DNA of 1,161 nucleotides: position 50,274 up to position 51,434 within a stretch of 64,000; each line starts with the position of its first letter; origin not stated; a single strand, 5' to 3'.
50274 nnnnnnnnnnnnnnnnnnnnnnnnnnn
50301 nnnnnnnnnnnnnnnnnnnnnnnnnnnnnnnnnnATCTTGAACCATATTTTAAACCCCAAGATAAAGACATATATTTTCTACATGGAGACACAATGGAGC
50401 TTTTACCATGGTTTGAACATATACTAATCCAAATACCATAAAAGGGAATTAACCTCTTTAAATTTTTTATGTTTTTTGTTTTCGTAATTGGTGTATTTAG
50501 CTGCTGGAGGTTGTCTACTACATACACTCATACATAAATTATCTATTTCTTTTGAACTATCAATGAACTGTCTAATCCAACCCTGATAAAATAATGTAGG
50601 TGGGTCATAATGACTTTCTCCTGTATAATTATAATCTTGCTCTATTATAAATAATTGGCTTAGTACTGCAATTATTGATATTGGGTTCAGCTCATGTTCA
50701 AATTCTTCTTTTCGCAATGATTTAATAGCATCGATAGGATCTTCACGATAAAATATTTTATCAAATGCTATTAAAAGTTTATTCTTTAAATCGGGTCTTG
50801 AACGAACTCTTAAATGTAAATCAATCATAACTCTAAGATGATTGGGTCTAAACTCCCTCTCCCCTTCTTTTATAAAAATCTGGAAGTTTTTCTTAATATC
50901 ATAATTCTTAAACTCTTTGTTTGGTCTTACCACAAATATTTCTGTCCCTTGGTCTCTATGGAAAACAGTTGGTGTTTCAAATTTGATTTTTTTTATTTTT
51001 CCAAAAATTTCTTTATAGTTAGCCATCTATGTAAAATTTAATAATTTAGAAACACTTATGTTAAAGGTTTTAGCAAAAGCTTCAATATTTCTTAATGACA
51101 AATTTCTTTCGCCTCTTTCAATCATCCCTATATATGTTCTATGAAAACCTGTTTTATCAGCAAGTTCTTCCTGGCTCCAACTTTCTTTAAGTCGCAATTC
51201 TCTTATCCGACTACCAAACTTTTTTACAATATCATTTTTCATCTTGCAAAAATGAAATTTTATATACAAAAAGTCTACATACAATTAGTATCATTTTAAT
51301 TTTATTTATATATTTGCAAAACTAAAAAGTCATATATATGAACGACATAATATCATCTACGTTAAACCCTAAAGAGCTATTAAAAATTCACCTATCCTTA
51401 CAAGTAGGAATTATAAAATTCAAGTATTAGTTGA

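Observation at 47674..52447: DpnII-type GATC restriction-modification cassette split open by three uncharacterised genes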

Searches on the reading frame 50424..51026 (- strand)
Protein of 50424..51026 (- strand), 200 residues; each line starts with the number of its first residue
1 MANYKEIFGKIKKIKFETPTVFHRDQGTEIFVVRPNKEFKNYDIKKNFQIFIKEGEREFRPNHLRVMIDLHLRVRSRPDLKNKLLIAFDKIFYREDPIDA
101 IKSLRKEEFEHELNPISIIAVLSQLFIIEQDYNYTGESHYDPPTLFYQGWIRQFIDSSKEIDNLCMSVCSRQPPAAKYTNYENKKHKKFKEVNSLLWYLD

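Call 3: search_protein_families(library=pfam, proteins=[window:50424-51026:-], max_evalue=0.1)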
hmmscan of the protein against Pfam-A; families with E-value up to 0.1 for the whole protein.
window:50424-51026:- (200 aa): 0 families

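Call 4: search_protein_families(library=ncbifam, proteins=[window:50424-51026:-], max_evalue=0.1)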
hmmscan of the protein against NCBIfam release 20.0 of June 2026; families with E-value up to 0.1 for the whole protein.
window:50424-51026:- (200 aa): 0 families

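Call 5: search_protein_families(library=padloc, proteins=[window:50424-51026:-], max_evalue=0.1)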
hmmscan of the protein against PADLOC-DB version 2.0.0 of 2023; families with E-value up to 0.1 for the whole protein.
window:50424-51026:- (200 aa): 0 families

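Call 6: search_solved_structures(query=window:50424-51026:-, max_evalue=10)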
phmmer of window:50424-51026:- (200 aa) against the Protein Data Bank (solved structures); distinct sequences matched with E-value up to 10: 0.

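Call 10: find_homologous_proteins(query=window:50424-51026:-)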
Query window:50424-51026:- (200 aa): 799 proteins with E <= 0.001 among 893 candidates; the best 120 are listed.
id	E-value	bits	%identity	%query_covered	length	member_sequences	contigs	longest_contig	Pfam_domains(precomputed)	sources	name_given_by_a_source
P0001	3.9e-123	427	94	100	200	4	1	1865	-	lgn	-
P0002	8.8e-99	347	81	91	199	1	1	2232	-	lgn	-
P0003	5.9e-93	328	74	99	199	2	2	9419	-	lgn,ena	-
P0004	1.3e-92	327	73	98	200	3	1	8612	-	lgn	-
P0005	6.4e-92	325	72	99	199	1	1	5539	-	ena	-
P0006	9.1e-92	324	74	98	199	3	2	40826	-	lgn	-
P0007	1.6e-91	324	73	99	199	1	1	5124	-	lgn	-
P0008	2.8e-91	323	71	99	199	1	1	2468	-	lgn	-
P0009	2.9e-91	323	71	99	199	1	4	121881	-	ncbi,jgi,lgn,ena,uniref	ncbi:hypothetical protein [Flavobacterium sp.]|jgi:hypothetical protein|uniref:hypothetical protein 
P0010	3.4e-91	323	73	99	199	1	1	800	-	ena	-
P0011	9.4e-91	321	72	99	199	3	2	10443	-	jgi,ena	jgi:hypothetical protein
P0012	2.4e-90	320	74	99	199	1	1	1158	-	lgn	-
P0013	4.9e-90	319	71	99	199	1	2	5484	-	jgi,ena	jgi:hypothetical protein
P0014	1.4e-89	317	71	99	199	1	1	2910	-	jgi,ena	jgi:hypothetical protein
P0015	2.1e-89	317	71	98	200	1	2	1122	-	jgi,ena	jgi:hypothetical protein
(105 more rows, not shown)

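Call 16: find_related_loci(query=A1, collection=genome_contigs, flank=8000)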
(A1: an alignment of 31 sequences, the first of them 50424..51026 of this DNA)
Query A1 (200 aa) in genome_contigs; peptide patterns used: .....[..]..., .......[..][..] (x = any residue, [..] = any of these).
88 stretches matched a pattern; 70 encode a relative of the query (tblastn E <= 1e-3); 67 distinct loci.
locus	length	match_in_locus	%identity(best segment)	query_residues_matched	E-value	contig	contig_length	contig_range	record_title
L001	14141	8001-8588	72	4-199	4e-95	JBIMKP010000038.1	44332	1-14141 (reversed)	MAG: Bacteroidia bacterium isolate CCAP1403_21_bin-002 CCAP1403_21_bin-002_c38, whole genome shotgun sequence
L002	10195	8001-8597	67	4-199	3e-90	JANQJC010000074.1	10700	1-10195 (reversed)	MAG: Flavobacteriales bacterium isolate PL25a_bin.101 k99_4379631, whole genome shotgun sequence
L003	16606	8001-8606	61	1-199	4e-82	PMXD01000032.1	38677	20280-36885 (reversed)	MAG: Bacteroidetes bacterium isolate bog_950 73.20110700_S3M.57_contig_12586, whole genome shotgun sequence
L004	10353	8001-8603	60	3-200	1e-79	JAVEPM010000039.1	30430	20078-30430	MAG: Methanolobus sp. isolate BF_dRep_2 scaffold_2429_c1_biofilm_2017, whole genome shotgun sequence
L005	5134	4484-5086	61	2-199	3e-79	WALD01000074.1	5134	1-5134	MAG: Candidatus Altiarchaeota archaeon isolate S014_51_esom k151_29351, whole genome shotgun sequence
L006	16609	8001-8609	59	1-200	7e-78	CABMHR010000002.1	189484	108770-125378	uncultured archaeon isolate LFW-273_1 genome assembly, contig: LFW2731_2, whole genome shotgun sequence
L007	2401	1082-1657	60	11-199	5e-79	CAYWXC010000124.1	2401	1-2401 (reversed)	MAG TPA_asm: Candidatus Micrarchaeota archaeon isolate binchicken_co250_36 genome assembly, contig: NODE_66665_length_24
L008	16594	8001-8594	60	6-200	3e-76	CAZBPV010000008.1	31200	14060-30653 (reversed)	MAG TPA_asm: Candidatus Woesearchaeota archaeon isolate binchicken_co364_679 genome assembly, contig: NODE_997_length_31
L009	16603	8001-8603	59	3-200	6e-76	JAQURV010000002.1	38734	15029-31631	MAG: Candidatus Omnitrophota bacterium isolate STD1_81 NODE_2051_length_38734_cov_3.362136_Sandtown_D1, whole genome sho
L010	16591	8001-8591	59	6-199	2e-75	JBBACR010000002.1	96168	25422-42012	MAG: Candidatus Pacearchaeota archaeon isolate SO_2017_LW1_53 NODE_93_length_96168_cov_6.856634_LW64-88_2017, whole geno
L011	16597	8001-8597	59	5-200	2e-75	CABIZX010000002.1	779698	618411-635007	Clostridiaceae bacterium isolate MGYG-HGUT-00115 genome assembly, contig: .20298_3_26.2, whole genome shotgun sequence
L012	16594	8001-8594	61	5-199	7e-75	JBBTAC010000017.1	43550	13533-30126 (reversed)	MAG: Nanoarchaeota archaeon isolate H41-bin062_1 H41_bin062_1_000000000017, whole genome shotgun sequence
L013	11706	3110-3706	61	4-199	6e-75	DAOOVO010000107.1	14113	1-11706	MAG TPA_asm: Pseudobacteroides sp. isolate AMR_MDS_2439 NODE_2882_length_14113_cov_28.906246, whole genome shotgun seque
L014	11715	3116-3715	58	4-200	1e-74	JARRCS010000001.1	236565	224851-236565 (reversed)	MAG: Halanaerobiales bacterium isolate DJKA113_NP-J24_bin.46 scaffold_5, whole genome shotgun sequence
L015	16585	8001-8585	61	4-198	9e-75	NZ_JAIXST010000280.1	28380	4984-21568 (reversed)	MAG: Runella sp. isolate C8_MAG_00014 pond_C8_MAG_00014_000000000020, whole genome shotgun sequence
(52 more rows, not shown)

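Call 22: predict_structure(alignment_id=A1)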
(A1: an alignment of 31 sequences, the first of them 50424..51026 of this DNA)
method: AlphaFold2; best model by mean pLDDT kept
length: 200 residues; sequences in the alignment: 31
mean_pLDDT: 94.3   pTM: 0.91
mean pLDDT of the five models: 94.3, 93.3, 92.3, 91.7, 91.6
residues with pLDDT >= 90: 177; 70-90: 17; 50-70: 6; < 50: 0
segments of 3 or more residues with pLDDT < 50: none
pLDDT, mean of each block of 10 residues (from residue 1): 84 93 96 84 83 97 98 98 99 97 96 97 97 87 97 97 97 96 97 95
secondary structure, 60 per line:
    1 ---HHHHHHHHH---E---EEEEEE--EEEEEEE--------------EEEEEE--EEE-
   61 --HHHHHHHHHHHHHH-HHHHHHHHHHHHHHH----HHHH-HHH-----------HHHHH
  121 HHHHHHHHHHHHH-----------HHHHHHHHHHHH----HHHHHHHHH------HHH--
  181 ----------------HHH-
elements in order: H4-12 E20-25 E28-34 E49-54 E57-59 H63-76 H78-92 H97-100 H116-133 H145-156 H161-169

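Call 50: search_protein_representatives(alignment_id=A1)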
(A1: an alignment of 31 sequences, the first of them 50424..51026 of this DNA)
Query: 31 sequences, 203 profile positions. Proteins with E-value up to 0.001 (for the whole library): 111; up to 1e-10: 79; up to 1e-30: 33. The best 111 are listed.
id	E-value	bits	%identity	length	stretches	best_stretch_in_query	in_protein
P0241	9.0e-86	302.9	-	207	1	1-202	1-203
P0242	3.5e-74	265.1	-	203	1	1-202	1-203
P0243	2.0e-70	252.8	-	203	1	1-202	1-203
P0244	2.7e-70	252.4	-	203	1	1-202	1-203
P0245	1.7e-69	249.8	-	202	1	2-202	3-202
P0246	4.6e-63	228.7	-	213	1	1-195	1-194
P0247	9.0e-58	211.5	-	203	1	4-201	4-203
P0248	2.1e-54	200.5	-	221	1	1-202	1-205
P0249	6.3e-52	192.4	-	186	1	54-202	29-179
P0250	1.8e-49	184.4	-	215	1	1-201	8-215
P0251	3.3e-49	183.5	-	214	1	1-201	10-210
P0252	5.5e-48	179.5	-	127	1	1-130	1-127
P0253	1.6e-47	178.0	-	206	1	1-202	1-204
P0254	7.7e-47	175.8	-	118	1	102-202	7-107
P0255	3.7e-44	167.0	-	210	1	1-202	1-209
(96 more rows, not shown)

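Call 53: search_protein_families(library=pfam, alignment_id=A3, max_evalue=0.01)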
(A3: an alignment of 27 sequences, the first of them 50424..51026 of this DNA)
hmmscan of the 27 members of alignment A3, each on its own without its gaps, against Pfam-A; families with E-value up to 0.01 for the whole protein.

A. member 1, window:50424-51026:- (200 aa): 0 families

B. families by the number of members that match (of 27 scanned): 0 families

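Call 55: search_protein_families(library=phrogs, proteins=[window:50424-51026:-], max_evalue=0.01)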
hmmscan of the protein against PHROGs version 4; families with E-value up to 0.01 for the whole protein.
window:50424-51026:- (200 aa): 0 families

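Call 56: fold_search(model_id=the predicted structure, library=viral)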
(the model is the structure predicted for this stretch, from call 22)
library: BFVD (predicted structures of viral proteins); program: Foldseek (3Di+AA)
matches with E <= 10: 355; with E <= 0.001: 0
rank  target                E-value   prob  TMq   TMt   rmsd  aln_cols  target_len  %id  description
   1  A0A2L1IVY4            4.8e-03  1.00  0.58  0.58   6.0       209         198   10  Uncharacterized protein [Streptomyces phage BillNye]
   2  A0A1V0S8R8            1.5e-01  0.28  0.17  0.23  13.2       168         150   12  Uncharacterized protein [Catovirus CTV1]
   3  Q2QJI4                1.5e-01  0.07  0.14  0.06  15.4       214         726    9  DNA-directed RNA polymerase (Fragment) [Raccoon poxvirus]
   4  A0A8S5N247            2.2e-01  0.82  0.16  0.38   9.1        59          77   17  Uncharacterized protein [Siphoviridae sp. ctnks32]
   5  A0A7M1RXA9            2.2e-01  0.12  0.17  0.20  13.8       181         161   10  Uncharacterized protein [uncultured phage cr11_1]
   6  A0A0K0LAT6            3.0e-01  0.09  0.18  0.20  17.1       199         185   10  Non-structural protein 2 (Fragment) [Rotavirus D]
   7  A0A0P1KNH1            3.4e-01  0.05  0.13  0.14  21.2       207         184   12  Uncharacterized protein [Acinetobacter phage Loki]
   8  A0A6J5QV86            4.2e-01  0.84  0.16  0.40   2.4        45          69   11  Uncharacterized protein [uncultured Caudovirales phage]
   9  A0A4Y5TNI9            4.5e-01  0.15  0.22  0.19  15.6       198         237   11  Uncharacterized protein [Pseudomonas virus PBPA162]
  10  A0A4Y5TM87            4.7e-01  0.09  0.17  0.20  18.0       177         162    9  (no name in the UniProt tables at hand)
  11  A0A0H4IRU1            5.0e-01  0.92  0.23  0.57   2.6        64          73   19  Uncharacterized protein [Pseudoalteromonas phage H101]
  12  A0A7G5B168            5.0e-01  0.08  0.20  0.20  14.7       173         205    9  Uncharacterized protein [Providencia phage vB_PreS-Stilesk]
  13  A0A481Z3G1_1          5.2e-01  0.04  0.13  0.06  16.5       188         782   14  DNA-directed RNA polymerase [Pithovirus LCPAC001]
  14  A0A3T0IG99            6.5e-01  0.35  0.20  0.32   4.7        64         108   11  (no name in the UniProt tables at hand)
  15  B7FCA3                6.5e-01  0.08  0.21  0.21  13.8       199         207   10  Virion infectivity factor [Simian immunodeficiency virus]
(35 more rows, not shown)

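Call 63: search_dna_similar(query=window:50424-51026:-, collection=plasmids, mode=protein, max_evalue=0.001, max_rows=20)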
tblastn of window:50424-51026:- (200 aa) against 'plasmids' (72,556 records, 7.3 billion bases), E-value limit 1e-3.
No match.

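Call 64: search_dna_similar(query=window:50424-51026:-, collection=phages, mode=protein, max_evalue=0.001, max_rows=20)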
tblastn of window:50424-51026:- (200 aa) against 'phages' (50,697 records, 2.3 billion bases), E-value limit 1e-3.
No match.

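Call 75: search_solved_structures(query=A3, max_evalue=10)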
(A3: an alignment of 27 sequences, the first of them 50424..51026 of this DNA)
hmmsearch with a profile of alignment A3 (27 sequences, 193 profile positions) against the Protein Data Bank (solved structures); distinct sequences matched with E-value up to 10: 4.
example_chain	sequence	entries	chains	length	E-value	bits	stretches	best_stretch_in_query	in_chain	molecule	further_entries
4npa_A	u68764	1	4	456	0.44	13.2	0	9-60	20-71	Putative uncharacterized protein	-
2pmb_A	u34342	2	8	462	0.45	13.2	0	9-60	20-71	Uncharacterized protein | Predicted nucleotide-binding protein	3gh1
2jes_A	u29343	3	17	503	0.59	12.8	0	111-172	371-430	PORTAL PROTEIN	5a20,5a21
7z4w_A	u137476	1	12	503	0.63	12.7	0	111-172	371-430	Portal protein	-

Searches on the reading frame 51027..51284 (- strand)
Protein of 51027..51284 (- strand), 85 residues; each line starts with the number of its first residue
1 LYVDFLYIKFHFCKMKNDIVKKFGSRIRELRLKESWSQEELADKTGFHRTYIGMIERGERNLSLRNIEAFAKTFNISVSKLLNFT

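Call 3: search_protein_families(library=pfam, proteins=[window:51027-51284:-], max_evalue=0.1)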
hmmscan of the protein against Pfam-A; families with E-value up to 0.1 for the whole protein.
window:51027-51284:- (85 aa): 6 families
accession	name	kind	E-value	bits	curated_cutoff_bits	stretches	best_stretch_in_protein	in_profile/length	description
PF01381.28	HTH_3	-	1.5e-16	60.6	23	1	27-80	1-54/55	Helix-turn-helix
PF13560.12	HTH_31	-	1.1e-10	42.1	27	1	23-77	2-57/64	Helix-turn-helix domain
PF12844.13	HTH_19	-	4.8e-10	39.6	30.2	1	24-83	1-60/64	Helix-turn-helix domain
PF13443.12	HTH_26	-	1.9e-05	25.2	22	1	26-84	1-60/63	Cro/C1-type HTH DNA-binding domain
PF13413.12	HTH_25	-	0.0017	18.6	24.6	1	27-59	2-34/62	Helix-turn-helix domain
PF13744.12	HTH_37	-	0.072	13.3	27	0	24-59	20-55/80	Helix-turn-helix domain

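Call 4: search_protein_families(library=ncbifam, proteins=[window:51027-51284:-], max_evalue=0.1)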
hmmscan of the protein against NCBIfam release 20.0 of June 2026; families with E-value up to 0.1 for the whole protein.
window:51027-51284:- (85 aa): 18 families
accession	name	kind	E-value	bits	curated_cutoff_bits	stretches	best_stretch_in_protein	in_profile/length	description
NF041951.1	phage_RstR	subfamily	7.3e-10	39.1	80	1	22-82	2-62/108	RstR family transcriptional repressor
TIGR03070.1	couple_hipB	subfamily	4.7e-09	36.1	71.65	1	21-76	1-56/58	type II toxin-antitoxin system Y4mF family antitoxin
NF006015.0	PRK08154.1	subfamily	9.1e-09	34.9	204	1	15-83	23-91/314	anaerobic benzoate catabolism transcriptional regulator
NF047948.1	male_kill_WMK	equivalog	1.9e-08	34.1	300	1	17-82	157-222/300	WO male-killing family protein Wmk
TIGR00270.2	TIGR00270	equivalog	3.1e-08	33.6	110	1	12-78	65-131/159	multiprotein bridging factor aMBF1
NF007408.0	PRK09943.1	equivalog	0.00022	20.8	211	1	22-81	7-66/185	HTH-type transcriptional regulator PuuR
NF038139.1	Reg_Aceta_RamB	equivalog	0.00023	19.9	700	1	24-77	4-57/465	acetate metabolism transcriptional regulator RamB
NF050110.1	TransRegBldD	equivalog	0.00062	19.5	250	1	15-82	1-70/162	transcriptional regulator BldD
NF010465.0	PRK13890.1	equivalog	0.0011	19.1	96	1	33-84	16-67/121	conjugal transfer protein TrbA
TIGR02147.1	Fsuc_second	paralog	0.0018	17.7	50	1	32-76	24-69/272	TIGR02147 family protein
NF046032.1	TransRegSlrRBacil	equivalog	0.0032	17.6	250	1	24-82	3-62/149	HTH-type transcriptional regulator SlrR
NF007257.0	PRK09706.1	subfamily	0.0058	16.4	101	1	21-81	4-64/135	transcriptional repressor DicA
NF003055.0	PRK03975.1-2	equivalog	0.011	15.5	122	1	25-76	15-61/140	putative transcriptional regulator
NF041575.1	antitoxPezA_Strep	equivalog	0.021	14.8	290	1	24-78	3-57/158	type II toxin-antitoxin system antitoxin PezA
NF007271.0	PRK09726.1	equivalog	0.021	14.8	79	1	25-67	15-57/88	type II toxin-antitoxin system antitoxin HipB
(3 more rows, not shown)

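Call 5: search_protein_families(library=padloc, proteins=[window:51027-51284:-], max_evalue=0.1)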
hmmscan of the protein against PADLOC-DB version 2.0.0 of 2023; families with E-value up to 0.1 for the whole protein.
window:51027-51284:- (85 aa): 18 families
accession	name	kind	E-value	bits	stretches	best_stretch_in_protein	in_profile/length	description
PDLC03665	Control_protein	-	2.2e-22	77.1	1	15-85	1-72/77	control protein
PDLC03666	Control_protein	-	3.7e-16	57.3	1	18-82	2-66/77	control protein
PDLC03664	Control_protein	-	2.6e-15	54.6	1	18-79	10-70/74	control protein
PDLC03671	Control_protein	-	9.3e-15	52.6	1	18-83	10-75/84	control protein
PDLC02926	HTH_VI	-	2.4e-13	48.2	1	23-84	2-63/92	-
PDLC04142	capH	-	9.1e-12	44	1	20-82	4-66/103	capH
PDLC03668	Control_protein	-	3.6e-10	38.2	1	20-77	6-63/79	control protein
PDLC04775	PDC-M69A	-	8.8e-07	27.4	1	15-83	1-68/113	-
PDLC03536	REase_II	-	1e-06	26.6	1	26-83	14-71/237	Type II restriction enzyme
PDLC03954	RmrA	-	2.5e-06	24.7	1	20-82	8-70/380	-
PDLC03952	RmrA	-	3.5e-05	20.8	1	23-75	23-75/395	-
PDLC03947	RmrA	-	0.00065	16.6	1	21-78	10-67/383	-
PDLC03953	RmrA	-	0.00075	16.8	1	22-77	5-60/373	-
PDLC03949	RmrA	-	0.0034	14.3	1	25-78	5-58/363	-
PDLC03943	RmrA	-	0.0042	14.2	1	24-77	4-57/370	-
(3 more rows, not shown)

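Call 9: search_solved_structures(query=window:51027-51284:-, max_evalue=0.001)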
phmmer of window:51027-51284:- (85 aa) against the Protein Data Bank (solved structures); distinct sequences matched with E-value up to 0.001: 26.
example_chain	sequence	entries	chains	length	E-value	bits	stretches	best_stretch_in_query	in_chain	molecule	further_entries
2b5a_A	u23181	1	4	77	6.7e-14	54.8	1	18-79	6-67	C.BclI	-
1y7y_A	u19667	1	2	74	6e-12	48.6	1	18-78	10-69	C.AhdI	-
3vk0_A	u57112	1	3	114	6.8e-09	38.9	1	24-82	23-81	Transcriptional regulator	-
3clc_A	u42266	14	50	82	1.1e-08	38.3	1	15-77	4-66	Regulatory protein | R-M CONTROLLER PROTEIN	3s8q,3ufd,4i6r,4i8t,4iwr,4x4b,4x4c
3g5g_A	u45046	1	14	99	1.4e-08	38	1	15-77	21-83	Regulatory protein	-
4fn3_A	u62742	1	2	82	2.9e-08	36.9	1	15-77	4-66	Regulatory protein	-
4i6u_A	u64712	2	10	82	4.1e-08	36.4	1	15-77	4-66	Regulatory protein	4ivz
4i6t_A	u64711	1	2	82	5.6e-08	36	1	15-77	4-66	Regulatory protein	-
4f8d_A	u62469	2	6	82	7.7e-08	35.5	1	15-77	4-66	Regulatory protein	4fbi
3fya_A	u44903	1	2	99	9.8e-08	35.2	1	15-77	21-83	Regulatory protein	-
4ia8_A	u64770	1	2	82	2.1e-07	34.1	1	15-77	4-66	Regulatory protein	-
9sf2_A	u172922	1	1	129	7.4e-06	29.2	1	23-79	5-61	Transcriptional regulator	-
5tn0_A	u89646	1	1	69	1.1e-05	28.7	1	23-83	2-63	HTH-type transcriptional regulator SinR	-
3qq6_A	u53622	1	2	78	1.1e-05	28.7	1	23-83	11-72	HTH-type transcriptional regulator sinR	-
1b0n_A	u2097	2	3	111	3.7e-05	27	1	23-83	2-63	PROTEIN (SINR PROTEIN) | HTH-TYPE TRANSCRIPTIONAL REGULATOR SINR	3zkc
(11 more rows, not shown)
